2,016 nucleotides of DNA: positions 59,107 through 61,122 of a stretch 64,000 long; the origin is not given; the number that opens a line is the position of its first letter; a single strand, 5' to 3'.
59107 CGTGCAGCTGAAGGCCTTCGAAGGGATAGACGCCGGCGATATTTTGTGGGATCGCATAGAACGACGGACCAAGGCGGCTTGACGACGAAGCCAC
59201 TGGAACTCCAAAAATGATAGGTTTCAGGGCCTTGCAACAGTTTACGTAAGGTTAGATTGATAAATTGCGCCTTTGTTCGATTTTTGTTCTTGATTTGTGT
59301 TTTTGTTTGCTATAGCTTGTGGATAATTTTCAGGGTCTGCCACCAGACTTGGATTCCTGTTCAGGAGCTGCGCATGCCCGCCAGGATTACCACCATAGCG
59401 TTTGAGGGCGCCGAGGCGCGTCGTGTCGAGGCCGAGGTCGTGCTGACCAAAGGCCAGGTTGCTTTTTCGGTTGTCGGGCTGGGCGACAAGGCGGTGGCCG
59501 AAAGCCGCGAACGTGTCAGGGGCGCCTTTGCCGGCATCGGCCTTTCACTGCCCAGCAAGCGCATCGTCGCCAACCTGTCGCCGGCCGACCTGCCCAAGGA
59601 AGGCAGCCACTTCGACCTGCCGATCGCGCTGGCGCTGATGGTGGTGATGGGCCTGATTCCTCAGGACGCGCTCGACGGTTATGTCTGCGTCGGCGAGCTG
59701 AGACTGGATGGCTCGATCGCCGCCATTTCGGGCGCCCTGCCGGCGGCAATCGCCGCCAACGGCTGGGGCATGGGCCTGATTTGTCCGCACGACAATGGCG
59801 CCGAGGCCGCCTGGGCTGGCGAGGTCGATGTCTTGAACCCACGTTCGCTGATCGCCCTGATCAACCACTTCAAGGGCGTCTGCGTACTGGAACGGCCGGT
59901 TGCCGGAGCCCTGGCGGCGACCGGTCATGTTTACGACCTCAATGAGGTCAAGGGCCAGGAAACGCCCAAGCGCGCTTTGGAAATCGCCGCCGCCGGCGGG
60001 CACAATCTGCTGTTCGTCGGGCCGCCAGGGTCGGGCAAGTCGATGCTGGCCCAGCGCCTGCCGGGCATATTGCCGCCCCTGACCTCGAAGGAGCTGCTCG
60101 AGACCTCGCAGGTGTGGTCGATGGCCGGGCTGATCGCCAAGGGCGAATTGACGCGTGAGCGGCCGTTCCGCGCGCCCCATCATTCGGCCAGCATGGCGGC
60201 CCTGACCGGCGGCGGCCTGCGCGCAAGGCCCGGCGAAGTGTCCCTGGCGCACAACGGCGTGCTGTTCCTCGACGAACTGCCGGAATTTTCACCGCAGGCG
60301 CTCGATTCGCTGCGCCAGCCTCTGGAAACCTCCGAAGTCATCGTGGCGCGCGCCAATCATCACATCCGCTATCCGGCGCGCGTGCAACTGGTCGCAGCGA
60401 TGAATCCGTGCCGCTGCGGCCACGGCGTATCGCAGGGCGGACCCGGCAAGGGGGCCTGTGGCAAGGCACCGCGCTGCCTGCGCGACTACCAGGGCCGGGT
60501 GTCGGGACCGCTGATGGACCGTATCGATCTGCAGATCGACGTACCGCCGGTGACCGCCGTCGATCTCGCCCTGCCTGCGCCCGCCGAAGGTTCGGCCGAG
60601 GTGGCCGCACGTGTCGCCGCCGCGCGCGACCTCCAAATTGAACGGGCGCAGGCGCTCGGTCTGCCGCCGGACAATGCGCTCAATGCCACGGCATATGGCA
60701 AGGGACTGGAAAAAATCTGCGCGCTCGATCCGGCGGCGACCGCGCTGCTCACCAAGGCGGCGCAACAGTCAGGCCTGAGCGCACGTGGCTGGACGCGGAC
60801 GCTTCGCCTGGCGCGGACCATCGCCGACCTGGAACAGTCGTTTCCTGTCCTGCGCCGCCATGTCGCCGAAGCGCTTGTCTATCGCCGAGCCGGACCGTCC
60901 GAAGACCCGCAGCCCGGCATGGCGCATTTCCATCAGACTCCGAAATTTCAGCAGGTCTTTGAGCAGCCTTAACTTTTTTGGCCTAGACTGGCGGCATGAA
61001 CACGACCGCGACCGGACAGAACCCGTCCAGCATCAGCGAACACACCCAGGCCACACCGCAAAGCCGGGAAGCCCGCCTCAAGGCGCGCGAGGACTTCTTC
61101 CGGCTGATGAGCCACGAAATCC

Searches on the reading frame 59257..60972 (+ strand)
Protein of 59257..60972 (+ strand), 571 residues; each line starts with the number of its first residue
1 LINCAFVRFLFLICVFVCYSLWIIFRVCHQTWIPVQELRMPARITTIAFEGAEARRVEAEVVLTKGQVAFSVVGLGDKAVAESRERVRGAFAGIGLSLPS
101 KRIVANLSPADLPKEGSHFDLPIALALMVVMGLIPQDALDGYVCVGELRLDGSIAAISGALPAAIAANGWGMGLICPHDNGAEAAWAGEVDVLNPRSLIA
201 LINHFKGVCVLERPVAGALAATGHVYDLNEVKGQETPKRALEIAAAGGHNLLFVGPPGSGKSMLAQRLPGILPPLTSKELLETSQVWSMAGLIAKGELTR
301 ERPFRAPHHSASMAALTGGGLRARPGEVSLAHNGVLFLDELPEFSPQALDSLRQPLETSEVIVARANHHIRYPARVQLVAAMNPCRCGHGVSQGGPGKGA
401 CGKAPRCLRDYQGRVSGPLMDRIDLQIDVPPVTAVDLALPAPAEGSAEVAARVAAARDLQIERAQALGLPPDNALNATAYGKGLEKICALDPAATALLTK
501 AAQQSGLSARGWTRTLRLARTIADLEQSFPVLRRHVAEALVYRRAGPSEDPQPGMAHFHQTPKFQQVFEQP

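Call 82: search_protein_families(library=padloc, proteins=[window:59257-60972:+], max_evalue=0.001)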
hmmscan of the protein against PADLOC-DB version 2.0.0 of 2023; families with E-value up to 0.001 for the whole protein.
window:59257-60972:+ (571 aa): 2 families
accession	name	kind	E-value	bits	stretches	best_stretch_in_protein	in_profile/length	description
PDLC01993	RtcR--CARF_AAA_HTH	-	1.1e-05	22.1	1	243-361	199-307/523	-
PDLC01995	RtcR_PspF2--CARF_AAA_HTH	-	0.00081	16.6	0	319-381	248-308/481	-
